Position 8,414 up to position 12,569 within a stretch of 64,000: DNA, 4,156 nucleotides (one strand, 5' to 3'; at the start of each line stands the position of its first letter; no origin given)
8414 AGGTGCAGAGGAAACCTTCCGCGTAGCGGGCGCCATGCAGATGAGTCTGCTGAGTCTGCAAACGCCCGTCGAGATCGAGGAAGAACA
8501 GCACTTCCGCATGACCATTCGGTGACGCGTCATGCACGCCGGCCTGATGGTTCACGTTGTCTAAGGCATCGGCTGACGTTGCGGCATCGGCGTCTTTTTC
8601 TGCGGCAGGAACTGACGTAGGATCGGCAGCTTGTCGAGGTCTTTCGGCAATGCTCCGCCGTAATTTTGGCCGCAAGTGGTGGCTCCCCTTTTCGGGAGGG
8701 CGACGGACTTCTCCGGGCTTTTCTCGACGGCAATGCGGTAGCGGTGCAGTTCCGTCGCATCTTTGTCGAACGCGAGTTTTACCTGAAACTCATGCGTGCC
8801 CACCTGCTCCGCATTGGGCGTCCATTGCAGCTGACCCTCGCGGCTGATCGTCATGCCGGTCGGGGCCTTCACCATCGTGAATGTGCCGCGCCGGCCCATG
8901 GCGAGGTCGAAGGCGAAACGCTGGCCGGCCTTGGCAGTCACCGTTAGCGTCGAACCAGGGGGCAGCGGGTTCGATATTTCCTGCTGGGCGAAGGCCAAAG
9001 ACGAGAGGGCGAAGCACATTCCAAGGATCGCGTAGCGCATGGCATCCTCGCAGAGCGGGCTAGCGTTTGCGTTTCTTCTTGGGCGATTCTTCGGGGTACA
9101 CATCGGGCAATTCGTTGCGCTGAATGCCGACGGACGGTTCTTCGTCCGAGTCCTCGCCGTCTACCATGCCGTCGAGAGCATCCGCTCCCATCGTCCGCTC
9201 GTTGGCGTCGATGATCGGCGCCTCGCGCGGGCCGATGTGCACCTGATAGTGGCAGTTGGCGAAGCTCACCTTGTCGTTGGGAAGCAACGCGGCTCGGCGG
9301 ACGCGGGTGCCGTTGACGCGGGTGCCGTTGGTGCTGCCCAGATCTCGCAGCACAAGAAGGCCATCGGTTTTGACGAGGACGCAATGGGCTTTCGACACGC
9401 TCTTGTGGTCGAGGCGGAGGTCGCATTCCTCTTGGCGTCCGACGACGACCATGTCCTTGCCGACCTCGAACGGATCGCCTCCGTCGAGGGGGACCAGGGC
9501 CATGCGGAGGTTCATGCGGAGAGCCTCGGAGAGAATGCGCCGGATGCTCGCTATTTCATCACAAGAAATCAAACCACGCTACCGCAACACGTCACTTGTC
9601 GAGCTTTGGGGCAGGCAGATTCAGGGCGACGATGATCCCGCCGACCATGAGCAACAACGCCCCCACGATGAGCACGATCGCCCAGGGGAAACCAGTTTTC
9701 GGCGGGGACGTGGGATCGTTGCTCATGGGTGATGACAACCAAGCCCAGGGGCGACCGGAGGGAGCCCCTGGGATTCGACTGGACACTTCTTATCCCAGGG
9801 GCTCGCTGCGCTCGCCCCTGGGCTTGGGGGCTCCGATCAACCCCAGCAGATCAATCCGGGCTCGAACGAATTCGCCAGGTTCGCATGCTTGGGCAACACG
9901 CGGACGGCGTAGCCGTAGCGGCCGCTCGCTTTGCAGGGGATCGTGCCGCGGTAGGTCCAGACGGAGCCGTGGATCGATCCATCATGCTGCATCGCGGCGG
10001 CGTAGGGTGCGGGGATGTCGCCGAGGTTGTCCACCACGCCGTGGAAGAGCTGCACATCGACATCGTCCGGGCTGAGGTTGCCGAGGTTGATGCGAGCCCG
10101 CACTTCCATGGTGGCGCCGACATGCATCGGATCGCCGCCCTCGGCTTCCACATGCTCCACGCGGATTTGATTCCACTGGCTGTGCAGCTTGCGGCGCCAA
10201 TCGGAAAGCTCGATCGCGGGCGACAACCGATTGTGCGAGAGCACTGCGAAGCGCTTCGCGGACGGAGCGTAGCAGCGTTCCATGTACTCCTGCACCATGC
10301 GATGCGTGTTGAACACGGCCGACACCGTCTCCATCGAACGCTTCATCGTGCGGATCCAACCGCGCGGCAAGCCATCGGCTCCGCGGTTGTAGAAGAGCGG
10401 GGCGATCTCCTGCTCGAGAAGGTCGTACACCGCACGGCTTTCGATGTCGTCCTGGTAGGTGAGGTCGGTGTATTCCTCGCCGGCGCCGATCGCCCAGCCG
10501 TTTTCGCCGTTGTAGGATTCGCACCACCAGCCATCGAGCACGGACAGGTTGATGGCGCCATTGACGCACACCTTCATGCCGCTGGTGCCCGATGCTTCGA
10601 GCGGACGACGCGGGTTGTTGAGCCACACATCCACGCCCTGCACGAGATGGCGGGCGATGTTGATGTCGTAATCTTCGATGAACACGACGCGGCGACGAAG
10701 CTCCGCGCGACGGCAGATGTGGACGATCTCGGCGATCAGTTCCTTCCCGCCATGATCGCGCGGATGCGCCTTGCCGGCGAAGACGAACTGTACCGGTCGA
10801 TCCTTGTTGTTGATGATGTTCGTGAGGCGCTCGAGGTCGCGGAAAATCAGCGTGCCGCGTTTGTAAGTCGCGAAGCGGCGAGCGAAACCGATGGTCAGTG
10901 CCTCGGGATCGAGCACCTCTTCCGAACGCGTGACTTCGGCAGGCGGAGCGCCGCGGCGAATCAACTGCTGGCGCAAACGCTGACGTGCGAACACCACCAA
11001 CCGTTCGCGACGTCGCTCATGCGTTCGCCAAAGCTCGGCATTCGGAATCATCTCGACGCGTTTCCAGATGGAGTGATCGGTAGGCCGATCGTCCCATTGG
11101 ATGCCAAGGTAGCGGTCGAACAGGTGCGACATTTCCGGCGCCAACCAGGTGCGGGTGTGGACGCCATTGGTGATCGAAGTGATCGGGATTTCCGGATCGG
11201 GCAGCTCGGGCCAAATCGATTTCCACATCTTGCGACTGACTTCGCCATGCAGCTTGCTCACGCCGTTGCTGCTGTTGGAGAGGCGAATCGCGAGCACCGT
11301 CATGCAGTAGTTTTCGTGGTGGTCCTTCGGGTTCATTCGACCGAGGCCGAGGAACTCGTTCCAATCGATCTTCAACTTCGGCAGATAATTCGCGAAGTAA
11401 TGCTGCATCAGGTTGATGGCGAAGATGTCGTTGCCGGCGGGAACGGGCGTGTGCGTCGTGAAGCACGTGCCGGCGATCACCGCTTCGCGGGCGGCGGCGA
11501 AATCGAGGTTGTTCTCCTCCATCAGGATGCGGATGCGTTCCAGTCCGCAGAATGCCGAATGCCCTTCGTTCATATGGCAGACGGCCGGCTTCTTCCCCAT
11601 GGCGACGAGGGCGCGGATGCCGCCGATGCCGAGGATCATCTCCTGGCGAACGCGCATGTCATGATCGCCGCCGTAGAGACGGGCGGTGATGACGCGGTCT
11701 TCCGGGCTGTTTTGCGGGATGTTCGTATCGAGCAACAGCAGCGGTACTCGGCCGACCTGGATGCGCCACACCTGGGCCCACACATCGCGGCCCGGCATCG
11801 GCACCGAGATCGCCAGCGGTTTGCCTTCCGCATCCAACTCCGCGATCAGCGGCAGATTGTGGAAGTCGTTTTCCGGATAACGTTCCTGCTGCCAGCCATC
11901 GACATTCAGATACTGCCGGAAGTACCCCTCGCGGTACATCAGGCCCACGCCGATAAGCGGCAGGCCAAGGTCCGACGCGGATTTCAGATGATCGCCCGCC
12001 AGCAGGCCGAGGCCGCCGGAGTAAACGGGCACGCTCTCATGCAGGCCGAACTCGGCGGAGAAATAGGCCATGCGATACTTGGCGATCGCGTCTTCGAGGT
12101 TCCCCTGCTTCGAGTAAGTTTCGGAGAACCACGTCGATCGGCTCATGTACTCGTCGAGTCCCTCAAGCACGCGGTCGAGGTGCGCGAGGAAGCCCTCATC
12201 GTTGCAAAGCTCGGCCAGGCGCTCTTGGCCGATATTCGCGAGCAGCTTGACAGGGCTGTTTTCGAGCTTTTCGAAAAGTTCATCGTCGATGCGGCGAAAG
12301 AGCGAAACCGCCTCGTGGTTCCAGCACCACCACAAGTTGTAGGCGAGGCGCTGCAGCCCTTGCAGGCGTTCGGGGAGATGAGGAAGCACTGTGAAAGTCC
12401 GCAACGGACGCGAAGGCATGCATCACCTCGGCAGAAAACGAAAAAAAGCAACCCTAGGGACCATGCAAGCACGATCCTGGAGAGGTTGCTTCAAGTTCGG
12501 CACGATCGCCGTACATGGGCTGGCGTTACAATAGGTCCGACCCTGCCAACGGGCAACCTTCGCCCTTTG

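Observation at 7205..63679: Clustered gene decay: nonsense codons at conserved positions and multi-frameshift genes beside long intact genes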

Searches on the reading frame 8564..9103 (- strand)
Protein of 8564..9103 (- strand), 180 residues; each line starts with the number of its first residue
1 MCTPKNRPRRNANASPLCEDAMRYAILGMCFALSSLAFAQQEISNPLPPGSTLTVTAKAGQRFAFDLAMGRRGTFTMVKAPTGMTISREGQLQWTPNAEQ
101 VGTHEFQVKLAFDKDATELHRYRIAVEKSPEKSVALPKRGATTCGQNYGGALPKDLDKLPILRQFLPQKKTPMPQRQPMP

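Call 20: search_protein_families(library=pfam, proteins=[window:8564-9103:-], max_evalue=0.001)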
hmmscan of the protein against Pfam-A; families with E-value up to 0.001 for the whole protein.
window:8564-9103:- (180 aa): 1 family
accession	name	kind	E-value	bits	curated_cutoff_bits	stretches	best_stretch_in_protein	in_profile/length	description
PF05345.18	He_PIG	-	1.4e-06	29.1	24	1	52-125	8-94/96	Putative Ig domain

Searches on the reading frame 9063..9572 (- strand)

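Call 20: search_protein_families(library=pfam, proteins=[window:9063-9572:-], max_evalue=0.001)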
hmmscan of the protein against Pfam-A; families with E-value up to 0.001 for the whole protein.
window:9063-9572:- (170 aa): 2 families
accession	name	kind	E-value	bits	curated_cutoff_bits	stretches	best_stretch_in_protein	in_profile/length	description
PF00498.31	FHA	-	3.5e-18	66.2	20.7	1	42-104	1-66/67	FHA domain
PF16697.10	Yop-YscD_cpl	-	7.6e-13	49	33.2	1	31-104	8-83/94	Inner membrane component of T3SS, cytoplasmic domain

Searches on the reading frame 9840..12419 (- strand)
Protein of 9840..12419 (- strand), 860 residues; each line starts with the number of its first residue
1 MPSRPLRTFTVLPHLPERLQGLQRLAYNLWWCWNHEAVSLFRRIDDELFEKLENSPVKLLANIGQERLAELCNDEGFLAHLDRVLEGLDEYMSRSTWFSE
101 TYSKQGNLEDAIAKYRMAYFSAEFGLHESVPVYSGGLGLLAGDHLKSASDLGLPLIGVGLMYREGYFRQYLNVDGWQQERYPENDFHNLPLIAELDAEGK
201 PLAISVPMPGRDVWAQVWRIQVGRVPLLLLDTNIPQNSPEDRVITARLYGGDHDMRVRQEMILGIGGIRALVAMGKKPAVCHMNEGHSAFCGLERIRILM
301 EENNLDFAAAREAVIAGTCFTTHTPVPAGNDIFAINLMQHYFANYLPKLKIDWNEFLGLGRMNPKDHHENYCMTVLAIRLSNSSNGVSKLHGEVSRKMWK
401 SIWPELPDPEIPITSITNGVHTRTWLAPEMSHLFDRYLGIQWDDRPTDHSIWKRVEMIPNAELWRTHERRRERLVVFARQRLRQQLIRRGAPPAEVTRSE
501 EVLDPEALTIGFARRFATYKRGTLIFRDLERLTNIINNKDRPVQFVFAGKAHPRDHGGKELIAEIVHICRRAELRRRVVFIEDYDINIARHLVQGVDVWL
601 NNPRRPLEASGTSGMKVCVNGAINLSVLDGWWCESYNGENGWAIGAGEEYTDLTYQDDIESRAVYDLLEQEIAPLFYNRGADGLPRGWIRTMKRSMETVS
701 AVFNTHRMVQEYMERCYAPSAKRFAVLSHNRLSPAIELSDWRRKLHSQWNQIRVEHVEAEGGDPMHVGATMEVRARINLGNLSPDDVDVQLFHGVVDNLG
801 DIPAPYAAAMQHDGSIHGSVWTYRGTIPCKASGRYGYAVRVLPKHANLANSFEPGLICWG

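Call 20: search_protein_families(library=pfam, proteins=[window:9840-12419:-], max_evalue=0.001)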
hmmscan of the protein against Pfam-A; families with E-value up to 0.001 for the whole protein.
window:9840-12419:- (860 aa): 2 families
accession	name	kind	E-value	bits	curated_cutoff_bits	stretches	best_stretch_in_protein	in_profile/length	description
PF00343.26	Phosphorylase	-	1.4e-37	129.8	27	2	278-633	217-582/713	Carbohydrate phosphorylase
PF11897.13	DUF3417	-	1.5e-36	125.6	25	1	15-129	1-108/109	Protein of unknown function (DUF3417)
